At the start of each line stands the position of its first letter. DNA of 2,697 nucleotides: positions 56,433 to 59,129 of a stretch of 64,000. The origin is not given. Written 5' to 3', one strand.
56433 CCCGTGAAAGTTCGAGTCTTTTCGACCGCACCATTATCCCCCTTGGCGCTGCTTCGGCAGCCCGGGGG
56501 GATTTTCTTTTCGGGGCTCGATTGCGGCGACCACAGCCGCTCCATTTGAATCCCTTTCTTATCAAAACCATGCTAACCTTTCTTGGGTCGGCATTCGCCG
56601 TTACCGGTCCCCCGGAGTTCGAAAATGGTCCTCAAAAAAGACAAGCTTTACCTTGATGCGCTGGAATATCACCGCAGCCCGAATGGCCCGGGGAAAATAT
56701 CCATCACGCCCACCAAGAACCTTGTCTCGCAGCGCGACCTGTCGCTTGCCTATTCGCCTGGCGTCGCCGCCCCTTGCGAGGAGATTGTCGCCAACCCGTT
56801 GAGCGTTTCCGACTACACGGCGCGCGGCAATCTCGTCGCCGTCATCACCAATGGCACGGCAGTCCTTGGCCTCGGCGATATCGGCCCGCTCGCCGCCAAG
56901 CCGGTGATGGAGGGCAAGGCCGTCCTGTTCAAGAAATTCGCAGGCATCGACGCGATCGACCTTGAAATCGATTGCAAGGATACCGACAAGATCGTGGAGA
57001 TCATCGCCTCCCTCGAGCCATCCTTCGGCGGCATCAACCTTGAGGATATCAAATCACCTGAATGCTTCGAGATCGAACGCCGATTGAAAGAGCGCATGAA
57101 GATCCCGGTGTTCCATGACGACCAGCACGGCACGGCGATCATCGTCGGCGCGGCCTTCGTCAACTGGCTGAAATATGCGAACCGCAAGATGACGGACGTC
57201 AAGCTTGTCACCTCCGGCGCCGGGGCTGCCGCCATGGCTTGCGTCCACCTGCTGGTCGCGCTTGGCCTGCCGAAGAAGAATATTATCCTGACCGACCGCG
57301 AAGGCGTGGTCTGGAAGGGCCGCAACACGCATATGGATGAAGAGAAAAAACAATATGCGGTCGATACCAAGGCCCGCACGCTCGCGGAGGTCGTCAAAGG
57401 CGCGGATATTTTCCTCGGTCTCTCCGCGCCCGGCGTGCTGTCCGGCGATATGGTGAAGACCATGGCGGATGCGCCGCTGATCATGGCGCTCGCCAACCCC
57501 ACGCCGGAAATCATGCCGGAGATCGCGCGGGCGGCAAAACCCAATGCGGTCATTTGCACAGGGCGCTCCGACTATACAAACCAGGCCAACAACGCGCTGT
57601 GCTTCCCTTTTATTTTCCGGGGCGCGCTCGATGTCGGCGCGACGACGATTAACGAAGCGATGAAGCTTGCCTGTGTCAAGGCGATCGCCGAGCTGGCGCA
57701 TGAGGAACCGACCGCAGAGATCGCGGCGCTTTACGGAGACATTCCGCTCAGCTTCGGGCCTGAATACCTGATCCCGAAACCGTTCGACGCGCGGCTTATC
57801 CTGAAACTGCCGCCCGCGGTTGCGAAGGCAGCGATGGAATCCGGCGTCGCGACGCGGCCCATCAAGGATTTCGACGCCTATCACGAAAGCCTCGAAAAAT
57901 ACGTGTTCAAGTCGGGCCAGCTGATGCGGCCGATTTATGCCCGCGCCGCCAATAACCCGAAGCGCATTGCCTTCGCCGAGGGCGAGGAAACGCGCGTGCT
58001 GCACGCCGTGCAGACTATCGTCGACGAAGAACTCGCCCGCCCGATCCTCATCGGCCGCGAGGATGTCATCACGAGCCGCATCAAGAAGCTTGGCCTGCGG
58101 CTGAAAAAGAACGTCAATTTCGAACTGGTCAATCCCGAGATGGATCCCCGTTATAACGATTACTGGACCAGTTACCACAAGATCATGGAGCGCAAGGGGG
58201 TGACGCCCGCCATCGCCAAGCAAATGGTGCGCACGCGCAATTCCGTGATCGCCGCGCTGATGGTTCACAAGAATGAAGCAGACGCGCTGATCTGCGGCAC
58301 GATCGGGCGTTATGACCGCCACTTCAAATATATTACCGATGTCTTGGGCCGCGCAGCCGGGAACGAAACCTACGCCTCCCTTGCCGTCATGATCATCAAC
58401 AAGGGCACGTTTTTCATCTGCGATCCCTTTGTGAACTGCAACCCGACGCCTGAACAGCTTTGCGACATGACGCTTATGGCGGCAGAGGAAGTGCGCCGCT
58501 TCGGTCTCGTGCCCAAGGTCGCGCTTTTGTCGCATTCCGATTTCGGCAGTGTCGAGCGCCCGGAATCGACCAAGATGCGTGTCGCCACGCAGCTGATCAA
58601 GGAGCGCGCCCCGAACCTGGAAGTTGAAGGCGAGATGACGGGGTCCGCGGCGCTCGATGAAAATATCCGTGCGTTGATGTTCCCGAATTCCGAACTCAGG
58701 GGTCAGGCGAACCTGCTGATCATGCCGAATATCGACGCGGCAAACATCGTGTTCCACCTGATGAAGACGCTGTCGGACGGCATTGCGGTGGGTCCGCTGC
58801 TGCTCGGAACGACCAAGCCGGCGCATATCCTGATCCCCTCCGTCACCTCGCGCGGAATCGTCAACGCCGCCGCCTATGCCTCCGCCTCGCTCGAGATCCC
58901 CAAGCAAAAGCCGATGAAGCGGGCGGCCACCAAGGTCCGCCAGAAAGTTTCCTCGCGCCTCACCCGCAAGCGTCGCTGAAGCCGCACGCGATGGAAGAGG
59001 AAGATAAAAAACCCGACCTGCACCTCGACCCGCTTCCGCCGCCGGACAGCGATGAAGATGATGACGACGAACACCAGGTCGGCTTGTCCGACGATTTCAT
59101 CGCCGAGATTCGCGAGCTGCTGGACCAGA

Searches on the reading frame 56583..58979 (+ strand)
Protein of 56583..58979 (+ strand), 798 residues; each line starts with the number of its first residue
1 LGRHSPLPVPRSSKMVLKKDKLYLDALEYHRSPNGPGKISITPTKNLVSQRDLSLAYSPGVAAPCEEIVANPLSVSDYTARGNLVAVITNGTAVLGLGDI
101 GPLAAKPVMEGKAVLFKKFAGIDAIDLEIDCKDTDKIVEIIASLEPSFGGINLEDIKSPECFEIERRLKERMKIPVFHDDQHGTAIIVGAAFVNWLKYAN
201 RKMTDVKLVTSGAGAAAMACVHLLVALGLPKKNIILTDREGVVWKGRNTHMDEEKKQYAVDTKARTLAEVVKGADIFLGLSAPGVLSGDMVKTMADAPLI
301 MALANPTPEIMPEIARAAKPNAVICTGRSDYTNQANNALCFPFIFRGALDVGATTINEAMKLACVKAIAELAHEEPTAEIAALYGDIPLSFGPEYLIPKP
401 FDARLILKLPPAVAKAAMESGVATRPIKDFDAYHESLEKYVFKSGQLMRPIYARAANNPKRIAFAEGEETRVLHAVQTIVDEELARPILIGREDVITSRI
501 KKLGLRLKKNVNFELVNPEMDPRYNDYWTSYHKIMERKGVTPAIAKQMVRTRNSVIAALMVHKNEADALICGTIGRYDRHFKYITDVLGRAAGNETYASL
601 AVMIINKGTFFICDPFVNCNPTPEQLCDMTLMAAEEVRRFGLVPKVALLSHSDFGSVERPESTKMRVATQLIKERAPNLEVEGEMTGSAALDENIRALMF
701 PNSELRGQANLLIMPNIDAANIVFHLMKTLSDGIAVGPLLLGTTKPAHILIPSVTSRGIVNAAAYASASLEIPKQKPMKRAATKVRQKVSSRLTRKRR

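Call 81: search_protein_families(library=pfam, proteins=[window:56583-58979:+], max_evalue=0.00001)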
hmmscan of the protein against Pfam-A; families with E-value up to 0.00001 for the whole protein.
window:56583-58979:+ (798 aa): 3 families
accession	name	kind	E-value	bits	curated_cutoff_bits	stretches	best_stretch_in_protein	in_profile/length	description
PF01515.24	PTA_PTB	-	2.4e-92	310.2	24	1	447-766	2-318/319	Phosphate acetyl/butaryl transferase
PF00390.24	malic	-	4.3e-30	105.3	23.1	1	38-169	3-182/182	Malic enzyme, N-terminal domain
PF03949.21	Malic_M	-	1.3e-20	74.3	23.5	1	183-379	3-232/258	Malic enzyme, NAD binding domain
